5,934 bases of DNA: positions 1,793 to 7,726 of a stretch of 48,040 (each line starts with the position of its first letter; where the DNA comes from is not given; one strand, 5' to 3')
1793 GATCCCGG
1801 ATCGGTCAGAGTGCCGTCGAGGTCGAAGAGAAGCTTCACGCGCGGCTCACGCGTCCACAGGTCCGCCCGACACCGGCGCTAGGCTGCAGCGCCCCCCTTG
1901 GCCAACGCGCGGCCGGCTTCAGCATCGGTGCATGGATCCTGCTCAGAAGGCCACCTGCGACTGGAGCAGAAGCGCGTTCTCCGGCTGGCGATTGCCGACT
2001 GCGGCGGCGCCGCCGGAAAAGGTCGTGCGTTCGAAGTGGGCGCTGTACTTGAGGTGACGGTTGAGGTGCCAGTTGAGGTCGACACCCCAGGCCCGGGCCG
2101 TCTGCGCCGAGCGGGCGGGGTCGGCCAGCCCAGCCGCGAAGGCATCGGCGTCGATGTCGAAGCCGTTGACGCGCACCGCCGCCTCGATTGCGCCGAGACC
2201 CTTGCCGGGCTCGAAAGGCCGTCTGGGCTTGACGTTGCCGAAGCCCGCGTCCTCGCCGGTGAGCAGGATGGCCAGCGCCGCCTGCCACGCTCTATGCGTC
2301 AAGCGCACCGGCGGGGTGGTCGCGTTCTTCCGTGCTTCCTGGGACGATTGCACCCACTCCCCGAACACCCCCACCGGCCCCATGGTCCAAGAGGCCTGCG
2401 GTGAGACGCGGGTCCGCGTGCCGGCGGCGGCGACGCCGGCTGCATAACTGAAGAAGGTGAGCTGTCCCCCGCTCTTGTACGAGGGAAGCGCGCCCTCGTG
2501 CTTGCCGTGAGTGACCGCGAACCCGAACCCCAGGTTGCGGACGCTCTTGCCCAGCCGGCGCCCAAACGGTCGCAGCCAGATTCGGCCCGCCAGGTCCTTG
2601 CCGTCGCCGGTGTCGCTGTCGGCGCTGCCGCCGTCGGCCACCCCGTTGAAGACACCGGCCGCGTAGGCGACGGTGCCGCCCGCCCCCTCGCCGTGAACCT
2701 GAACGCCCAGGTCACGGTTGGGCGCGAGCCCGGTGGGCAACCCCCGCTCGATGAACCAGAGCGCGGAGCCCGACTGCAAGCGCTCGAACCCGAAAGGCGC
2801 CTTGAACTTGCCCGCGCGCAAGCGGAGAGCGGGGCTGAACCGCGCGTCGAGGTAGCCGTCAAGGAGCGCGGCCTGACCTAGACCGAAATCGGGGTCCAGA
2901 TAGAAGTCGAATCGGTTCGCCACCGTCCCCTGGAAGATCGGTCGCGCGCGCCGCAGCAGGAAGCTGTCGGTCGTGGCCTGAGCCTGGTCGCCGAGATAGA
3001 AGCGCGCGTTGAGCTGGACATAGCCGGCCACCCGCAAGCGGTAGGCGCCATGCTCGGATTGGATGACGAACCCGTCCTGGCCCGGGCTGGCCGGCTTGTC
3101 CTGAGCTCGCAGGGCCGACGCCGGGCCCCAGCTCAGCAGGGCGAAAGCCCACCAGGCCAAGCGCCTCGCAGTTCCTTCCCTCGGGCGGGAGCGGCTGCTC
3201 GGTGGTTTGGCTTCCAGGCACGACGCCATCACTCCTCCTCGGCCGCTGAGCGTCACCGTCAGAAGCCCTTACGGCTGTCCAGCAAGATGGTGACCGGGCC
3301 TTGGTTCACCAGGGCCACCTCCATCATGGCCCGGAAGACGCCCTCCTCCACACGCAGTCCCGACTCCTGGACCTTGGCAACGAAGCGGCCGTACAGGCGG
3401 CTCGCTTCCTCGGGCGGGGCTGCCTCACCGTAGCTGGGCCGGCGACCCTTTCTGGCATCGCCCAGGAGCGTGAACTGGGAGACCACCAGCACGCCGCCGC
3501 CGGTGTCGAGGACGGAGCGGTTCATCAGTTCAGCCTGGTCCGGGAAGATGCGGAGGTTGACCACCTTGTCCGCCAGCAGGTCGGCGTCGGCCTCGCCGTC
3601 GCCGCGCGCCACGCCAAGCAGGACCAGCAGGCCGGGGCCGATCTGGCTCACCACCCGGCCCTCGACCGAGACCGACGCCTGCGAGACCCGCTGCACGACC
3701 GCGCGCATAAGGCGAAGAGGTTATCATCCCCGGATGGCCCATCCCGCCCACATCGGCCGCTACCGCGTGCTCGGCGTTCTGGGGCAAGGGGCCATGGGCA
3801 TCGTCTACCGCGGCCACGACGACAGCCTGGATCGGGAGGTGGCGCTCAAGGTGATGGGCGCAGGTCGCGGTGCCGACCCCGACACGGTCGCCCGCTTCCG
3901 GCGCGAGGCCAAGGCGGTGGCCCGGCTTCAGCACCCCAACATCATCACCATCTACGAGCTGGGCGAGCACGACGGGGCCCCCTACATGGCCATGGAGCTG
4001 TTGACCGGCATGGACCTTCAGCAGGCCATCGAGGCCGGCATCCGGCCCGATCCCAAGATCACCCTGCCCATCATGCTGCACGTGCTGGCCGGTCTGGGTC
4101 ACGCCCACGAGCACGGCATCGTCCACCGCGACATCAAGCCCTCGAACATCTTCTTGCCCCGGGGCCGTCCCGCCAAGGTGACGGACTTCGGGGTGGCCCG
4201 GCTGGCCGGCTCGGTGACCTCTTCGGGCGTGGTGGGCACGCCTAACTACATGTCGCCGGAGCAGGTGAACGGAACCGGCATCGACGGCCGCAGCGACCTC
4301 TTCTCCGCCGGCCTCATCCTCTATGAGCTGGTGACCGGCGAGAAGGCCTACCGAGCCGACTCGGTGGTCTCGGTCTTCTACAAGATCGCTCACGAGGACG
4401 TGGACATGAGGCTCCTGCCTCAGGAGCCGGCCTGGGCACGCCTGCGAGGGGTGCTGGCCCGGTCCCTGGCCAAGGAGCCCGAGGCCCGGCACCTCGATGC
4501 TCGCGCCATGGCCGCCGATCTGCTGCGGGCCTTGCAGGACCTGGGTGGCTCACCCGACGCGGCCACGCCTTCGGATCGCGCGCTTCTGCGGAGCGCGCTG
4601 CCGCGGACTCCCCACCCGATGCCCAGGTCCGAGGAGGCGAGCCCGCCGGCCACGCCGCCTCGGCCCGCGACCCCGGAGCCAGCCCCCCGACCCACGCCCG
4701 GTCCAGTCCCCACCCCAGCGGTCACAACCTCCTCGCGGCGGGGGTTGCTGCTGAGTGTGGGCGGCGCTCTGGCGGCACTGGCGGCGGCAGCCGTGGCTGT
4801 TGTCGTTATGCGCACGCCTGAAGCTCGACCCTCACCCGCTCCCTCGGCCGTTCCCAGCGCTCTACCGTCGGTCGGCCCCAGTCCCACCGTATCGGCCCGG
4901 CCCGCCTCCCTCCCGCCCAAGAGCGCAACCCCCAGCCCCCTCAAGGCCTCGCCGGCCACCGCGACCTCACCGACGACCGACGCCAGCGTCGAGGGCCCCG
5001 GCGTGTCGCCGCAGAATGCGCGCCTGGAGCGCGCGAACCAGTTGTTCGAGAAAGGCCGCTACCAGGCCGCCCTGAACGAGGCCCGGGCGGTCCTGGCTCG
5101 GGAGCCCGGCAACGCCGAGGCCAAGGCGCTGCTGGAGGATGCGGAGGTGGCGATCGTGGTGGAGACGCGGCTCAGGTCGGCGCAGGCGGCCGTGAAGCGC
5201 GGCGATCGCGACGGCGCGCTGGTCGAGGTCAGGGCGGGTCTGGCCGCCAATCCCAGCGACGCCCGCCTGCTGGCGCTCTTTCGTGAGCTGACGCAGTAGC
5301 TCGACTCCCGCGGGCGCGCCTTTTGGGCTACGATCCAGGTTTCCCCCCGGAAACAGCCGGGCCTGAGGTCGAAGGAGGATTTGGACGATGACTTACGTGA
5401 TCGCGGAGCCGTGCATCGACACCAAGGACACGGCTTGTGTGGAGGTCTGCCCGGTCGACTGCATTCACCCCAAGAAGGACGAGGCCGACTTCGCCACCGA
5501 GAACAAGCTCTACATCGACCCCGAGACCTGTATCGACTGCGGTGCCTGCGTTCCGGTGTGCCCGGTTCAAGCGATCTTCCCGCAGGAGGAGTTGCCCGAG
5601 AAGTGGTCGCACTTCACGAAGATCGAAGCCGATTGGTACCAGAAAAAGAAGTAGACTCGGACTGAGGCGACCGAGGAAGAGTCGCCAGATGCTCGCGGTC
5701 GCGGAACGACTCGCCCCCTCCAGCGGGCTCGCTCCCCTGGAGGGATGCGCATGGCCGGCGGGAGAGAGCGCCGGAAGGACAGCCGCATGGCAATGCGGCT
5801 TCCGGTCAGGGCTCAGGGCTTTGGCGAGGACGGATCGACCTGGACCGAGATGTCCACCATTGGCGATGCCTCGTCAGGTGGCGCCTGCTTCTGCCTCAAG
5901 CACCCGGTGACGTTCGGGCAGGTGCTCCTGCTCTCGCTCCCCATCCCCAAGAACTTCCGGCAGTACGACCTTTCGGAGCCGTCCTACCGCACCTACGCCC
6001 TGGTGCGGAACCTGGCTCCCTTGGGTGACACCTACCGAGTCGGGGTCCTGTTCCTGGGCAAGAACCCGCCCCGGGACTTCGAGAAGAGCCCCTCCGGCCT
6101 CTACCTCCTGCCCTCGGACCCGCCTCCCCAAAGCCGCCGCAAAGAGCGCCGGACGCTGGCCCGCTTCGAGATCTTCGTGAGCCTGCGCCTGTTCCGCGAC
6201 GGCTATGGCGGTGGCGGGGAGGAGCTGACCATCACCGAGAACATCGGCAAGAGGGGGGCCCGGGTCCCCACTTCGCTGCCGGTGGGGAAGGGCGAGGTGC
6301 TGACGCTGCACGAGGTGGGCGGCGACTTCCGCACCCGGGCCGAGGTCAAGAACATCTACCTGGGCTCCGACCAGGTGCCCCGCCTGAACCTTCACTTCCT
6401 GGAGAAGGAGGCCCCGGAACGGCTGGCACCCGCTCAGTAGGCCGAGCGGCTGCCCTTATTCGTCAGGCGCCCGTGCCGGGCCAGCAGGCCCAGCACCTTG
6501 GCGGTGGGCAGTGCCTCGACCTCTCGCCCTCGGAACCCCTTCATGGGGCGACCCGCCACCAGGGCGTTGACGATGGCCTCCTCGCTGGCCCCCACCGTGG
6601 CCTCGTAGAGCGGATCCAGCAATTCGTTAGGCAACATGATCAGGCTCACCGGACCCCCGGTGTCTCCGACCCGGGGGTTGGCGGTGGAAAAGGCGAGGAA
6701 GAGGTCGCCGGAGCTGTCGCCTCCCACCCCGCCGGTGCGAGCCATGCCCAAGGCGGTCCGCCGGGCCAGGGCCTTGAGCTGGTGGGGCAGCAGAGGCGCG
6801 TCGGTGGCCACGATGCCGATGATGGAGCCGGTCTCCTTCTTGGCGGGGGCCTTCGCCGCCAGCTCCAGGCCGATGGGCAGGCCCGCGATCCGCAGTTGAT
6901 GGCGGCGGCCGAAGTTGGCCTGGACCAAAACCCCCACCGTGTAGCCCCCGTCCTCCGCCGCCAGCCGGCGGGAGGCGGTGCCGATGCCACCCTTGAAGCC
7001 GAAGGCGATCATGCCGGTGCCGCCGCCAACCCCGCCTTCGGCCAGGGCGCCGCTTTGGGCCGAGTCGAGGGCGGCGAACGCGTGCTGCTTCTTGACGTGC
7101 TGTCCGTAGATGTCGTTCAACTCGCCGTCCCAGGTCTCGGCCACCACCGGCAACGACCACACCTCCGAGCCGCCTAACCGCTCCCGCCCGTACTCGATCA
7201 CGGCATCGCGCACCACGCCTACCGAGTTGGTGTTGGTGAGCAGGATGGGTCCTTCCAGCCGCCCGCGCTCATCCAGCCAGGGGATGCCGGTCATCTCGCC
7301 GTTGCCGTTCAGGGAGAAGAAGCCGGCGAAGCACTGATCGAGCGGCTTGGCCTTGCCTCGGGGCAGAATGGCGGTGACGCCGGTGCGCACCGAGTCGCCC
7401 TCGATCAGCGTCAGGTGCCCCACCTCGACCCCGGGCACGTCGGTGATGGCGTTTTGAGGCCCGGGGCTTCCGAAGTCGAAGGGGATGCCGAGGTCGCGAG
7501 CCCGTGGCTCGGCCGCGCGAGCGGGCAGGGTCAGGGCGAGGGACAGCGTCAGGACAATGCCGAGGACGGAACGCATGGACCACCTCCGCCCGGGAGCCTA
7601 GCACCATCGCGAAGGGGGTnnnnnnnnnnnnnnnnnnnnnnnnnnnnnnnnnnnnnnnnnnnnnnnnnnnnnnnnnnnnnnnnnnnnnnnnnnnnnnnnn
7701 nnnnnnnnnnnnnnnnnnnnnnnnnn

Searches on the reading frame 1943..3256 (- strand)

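Call 57: search_protein_families(library=pfam, proteins=[window:1943-3256:-], max_evalue=0.0001)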
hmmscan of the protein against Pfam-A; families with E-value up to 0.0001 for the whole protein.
window:1943-3256:- (437 aa): 1 family
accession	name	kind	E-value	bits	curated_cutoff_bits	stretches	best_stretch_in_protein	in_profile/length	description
PF07396.17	Porin_O_P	-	9.1e-22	78.2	20.9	1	78-437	5-370/370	Phosphate-selective porin O and P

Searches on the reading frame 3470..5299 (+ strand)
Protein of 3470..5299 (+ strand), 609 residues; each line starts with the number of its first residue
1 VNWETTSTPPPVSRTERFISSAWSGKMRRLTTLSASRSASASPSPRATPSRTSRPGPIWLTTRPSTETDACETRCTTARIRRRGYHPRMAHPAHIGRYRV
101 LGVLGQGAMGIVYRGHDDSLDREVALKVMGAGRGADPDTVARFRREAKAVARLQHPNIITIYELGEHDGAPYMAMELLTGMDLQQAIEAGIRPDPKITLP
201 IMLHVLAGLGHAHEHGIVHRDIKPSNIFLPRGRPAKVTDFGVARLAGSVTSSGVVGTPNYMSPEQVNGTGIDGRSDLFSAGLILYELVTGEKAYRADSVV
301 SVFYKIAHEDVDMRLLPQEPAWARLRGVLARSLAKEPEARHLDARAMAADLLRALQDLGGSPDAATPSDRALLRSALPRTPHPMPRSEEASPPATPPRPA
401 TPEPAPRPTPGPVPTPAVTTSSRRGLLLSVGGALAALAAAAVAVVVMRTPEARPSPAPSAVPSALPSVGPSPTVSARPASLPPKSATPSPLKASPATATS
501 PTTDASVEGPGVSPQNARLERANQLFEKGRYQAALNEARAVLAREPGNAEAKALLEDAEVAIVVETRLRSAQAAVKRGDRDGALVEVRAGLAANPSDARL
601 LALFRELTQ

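Call 57: search_protein_families(library=pfam, proteins=[window:3470-5299:+], max_evalue=0.0001)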
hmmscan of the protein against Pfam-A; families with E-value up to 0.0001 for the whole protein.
window:3470-5299:+ (609 aa): 2 families
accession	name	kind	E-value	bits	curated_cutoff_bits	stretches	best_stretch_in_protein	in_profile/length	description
PF00069.31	Pkinase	-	1.1e-47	163.1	31.7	1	98-324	1-228/263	Protein kinase domain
PF07714.23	PK_Tyr_Ser-Thr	-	6.8e-30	104.7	23.1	1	103-340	6-248/258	Protein tyrosine and serine/threonine kinase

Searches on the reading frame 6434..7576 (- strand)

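Call 57: search_protein_families(library=pfam, proteins=[window:6434-7576:-], max_evalue=0.0001)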
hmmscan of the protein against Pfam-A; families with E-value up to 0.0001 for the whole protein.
window:6434-7576:- (380 aa): 1 family
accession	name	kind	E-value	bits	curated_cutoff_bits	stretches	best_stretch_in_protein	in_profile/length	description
PF03576.19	Peptidase_S58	-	4.8e-113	378.1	23.9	1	42-352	1-306/307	Peptidase family S58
